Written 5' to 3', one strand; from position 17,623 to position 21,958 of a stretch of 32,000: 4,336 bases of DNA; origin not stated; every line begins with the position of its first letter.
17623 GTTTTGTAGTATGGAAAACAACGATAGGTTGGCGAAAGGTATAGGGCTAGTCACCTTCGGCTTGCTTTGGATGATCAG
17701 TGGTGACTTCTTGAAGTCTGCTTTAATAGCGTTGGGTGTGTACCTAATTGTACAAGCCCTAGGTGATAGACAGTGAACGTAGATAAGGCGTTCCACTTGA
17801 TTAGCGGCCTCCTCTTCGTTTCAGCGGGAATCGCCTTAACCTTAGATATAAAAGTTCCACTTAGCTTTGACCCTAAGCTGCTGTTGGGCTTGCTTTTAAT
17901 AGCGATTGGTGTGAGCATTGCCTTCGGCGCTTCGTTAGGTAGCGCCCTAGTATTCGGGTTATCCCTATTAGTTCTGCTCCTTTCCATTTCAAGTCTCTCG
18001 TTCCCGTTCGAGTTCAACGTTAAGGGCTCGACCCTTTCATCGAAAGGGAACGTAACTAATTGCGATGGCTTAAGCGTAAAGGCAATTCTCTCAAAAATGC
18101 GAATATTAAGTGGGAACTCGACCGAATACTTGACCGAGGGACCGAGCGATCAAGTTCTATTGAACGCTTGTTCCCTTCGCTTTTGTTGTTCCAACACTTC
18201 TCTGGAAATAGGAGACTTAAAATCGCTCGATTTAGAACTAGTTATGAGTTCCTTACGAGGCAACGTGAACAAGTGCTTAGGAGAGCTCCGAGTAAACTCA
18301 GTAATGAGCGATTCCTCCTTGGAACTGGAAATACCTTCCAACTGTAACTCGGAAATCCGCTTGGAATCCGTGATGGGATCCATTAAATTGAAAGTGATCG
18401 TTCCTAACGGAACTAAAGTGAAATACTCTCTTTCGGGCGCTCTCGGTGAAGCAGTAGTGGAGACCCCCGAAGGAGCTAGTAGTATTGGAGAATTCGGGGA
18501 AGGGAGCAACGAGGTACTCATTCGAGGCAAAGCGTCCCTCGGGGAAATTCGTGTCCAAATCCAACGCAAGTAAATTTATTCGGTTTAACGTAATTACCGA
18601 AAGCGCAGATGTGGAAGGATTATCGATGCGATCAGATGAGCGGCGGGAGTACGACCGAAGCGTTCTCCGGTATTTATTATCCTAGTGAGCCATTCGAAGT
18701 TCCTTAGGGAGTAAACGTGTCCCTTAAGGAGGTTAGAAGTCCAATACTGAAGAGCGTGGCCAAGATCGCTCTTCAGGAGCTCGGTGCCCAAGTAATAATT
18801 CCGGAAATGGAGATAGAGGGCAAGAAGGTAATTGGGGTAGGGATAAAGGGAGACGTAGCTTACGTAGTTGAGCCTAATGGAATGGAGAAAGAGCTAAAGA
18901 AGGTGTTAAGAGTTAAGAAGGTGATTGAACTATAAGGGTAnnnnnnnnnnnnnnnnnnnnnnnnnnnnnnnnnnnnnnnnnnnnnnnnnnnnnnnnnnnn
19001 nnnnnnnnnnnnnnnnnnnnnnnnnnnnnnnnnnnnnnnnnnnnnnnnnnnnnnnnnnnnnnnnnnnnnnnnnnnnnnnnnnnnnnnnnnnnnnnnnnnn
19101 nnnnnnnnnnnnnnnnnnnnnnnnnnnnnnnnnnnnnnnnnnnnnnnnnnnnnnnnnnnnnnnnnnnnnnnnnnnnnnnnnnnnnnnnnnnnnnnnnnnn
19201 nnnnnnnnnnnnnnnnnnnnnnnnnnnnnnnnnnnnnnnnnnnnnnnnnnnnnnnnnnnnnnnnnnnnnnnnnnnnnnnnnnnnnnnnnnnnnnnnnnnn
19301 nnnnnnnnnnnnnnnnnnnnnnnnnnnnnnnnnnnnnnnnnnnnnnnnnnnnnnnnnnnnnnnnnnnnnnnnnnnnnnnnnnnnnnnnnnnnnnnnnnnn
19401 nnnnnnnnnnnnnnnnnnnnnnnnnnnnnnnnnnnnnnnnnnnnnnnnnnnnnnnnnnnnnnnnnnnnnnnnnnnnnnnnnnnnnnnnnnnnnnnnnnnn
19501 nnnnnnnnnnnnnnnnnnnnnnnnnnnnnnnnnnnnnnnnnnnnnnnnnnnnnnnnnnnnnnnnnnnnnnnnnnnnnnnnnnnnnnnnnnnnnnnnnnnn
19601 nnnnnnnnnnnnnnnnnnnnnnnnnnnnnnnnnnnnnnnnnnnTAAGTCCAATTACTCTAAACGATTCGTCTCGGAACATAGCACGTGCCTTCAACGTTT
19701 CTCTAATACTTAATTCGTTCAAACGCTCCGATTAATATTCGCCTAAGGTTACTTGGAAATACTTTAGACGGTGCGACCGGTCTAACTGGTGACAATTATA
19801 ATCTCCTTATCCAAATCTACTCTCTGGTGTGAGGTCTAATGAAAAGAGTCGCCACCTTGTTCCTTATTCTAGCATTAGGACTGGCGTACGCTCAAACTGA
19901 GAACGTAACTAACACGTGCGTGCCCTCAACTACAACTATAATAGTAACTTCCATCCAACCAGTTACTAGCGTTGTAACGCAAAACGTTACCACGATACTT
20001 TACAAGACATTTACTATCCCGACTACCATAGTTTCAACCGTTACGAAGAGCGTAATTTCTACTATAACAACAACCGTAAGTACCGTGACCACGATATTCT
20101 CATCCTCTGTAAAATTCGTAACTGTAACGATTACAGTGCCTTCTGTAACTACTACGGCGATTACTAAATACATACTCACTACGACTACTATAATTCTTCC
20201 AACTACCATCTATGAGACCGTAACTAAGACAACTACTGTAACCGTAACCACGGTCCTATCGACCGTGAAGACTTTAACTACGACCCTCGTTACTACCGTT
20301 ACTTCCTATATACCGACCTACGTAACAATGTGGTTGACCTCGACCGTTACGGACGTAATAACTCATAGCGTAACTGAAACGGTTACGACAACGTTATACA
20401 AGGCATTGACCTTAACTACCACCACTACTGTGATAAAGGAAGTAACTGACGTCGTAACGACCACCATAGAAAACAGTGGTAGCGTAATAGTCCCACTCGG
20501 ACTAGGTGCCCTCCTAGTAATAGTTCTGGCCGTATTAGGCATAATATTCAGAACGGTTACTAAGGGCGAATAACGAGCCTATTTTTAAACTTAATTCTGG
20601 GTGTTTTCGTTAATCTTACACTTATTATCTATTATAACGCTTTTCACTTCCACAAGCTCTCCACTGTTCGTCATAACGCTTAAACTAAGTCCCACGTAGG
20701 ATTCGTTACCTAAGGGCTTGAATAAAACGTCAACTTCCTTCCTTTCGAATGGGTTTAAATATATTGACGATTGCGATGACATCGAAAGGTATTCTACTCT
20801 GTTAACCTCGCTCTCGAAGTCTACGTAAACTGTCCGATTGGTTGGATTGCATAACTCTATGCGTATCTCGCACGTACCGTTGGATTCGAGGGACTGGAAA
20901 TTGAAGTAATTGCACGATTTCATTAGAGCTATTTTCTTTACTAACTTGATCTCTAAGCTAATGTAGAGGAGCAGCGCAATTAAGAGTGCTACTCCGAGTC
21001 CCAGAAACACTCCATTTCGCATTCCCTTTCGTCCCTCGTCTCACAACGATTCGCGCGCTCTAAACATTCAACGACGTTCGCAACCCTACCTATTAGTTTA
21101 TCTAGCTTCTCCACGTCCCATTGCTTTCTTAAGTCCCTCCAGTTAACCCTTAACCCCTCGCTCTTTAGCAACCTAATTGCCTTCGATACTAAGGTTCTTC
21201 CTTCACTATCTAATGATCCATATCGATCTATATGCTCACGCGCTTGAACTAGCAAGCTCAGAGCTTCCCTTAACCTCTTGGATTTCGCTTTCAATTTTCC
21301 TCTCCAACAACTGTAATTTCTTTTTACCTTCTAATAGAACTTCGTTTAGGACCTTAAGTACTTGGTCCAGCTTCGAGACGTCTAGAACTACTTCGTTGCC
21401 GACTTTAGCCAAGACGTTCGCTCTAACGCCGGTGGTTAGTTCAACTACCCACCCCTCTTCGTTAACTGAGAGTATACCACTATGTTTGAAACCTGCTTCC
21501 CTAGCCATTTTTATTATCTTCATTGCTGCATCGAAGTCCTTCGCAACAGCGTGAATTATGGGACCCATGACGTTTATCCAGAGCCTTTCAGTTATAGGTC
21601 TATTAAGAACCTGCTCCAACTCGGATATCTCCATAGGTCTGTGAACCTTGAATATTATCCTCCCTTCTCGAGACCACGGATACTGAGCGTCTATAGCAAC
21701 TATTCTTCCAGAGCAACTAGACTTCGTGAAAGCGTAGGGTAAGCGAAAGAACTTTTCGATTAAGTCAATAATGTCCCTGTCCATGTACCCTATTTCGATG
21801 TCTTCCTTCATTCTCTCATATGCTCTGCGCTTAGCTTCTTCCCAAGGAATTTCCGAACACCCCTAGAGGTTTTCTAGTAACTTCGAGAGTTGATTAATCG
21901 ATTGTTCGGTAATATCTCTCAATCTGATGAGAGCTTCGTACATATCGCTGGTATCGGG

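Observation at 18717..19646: PIN-domain gene bracketed by two paralogous small genes that share a perfect 142-bp direct repeat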

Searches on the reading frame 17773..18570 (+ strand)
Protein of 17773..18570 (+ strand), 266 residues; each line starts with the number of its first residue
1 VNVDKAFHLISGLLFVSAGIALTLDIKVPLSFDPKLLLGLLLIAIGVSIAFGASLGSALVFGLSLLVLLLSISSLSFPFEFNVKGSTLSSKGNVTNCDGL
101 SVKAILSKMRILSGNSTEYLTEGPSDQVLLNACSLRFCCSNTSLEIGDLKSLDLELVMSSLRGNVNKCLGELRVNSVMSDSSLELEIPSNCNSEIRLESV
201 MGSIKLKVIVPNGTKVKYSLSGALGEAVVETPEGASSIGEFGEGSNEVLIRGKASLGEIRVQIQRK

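Call 7: search_protein_families(library=pfam, proteins=[window:17773-18570:+], max_evalue=1)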
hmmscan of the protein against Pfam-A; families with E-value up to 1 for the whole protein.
window:17773-18570:+ (266 aa): 1 family
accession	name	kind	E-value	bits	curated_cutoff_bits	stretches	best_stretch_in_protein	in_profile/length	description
PF09922.15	LiaF-like_C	-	0.15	12.4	29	1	174-230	19-75/114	Cell wall-active antibiotics response LiaF, C-terminal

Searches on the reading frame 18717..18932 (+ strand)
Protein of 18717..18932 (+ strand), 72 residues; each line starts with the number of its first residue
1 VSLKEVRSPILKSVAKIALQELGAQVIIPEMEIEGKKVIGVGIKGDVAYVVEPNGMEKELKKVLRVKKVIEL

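Call 7: search_protein_families(library=pfam, proteins=[window:18717-18932:+], max_evalue=1)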
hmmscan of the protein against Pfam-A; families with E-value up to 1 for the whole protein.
window:18717-18932:+ (72 aa): 0 families

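Call 8: search_protein_families(library=ncbifam, proteins=[window:18717-18932:+], max_evalue=1)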
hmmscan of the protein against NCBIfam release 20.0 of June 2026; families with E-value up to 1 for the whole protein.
window:18717-18932:+ (72 aa): 0 families

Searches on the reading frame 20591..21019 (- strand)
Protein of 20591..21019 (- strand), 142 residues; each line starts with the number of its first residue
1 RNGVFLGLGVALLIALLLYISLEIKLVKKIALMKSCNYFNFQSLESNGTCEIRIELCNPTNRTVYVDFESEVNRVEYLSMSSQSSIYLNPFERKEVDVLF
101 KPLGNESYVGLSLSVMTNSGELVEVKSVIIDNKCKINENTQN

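Call 7: search_protein_families(library=pfam, proteins=[window:20591-21019:-], max_evalue=1)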
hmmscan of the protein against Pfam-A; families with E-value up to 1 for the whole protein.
window:20591-21019:- (142 aa): 3 families
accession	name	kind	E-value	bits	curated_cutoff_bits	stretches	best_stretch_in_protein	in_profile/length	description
PF22073.2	Cep192_D4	-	0.03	15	35.5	1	46-109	32-87/112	Cep192 domain 4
PF24499.1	Ig_TMEM131L_4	-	0.042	14.7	27.8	1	80-109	85-114/136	TMEM131L fourth Ig-like domain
PF23222.1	RRM_PARP14_1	-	0.16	12.4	27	1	41-76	23-58/80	PAR14-like, first RRM domain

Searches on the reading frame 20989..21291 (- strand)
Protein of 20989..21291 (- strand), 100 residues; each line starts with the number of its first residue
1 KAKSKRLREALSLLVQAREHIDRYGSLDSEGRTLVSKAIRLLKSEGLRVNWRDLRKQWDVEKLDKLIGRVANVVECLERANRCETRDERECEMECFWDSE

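Call 7: search_protein_families(library=pfam, proteins=[window:20989-21291:-], max_evalue=1)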
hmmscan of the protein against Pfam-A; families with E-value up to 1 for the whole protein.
window:20989-21291:- (100 aa): 2 families
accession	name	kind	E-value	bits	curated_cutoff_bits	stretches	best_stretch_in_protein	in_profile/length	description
PF22409.2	TopoV_HHH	-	0.0017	18.7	27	1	5-34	1-29/29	Topoisomerase V, HHH domain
PF20263.4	LYRM2-like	-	0.14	13.1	26.8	1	29-86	7-64/85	LYR motif-containing protein 2-like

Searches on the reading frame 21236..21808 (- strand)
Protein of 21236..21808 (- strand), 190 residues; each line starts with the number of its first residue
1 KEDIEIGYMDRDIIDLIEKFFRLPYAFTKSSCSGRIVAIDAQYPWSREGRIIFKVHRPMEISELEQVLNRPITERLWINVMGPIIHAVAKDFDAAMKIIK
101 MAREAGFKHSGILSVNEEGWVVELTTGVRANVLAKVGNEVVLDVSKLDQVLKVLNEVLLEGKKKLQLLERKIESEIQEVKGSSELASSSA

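Call 7: search_protein_families(library=pfam, proteins=[window:21236-21808:-], max_evalue=1)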
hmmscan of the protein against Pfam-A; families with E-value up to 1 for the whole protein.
window:21236-21808:- (190 aa): 1 family
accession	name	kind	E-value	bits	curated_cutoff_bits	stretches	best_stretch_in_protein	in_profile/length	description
PF02676.19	TYW3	-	3.6e-34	118.4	27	1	2-173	16-210/211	Methyltransferase TYW3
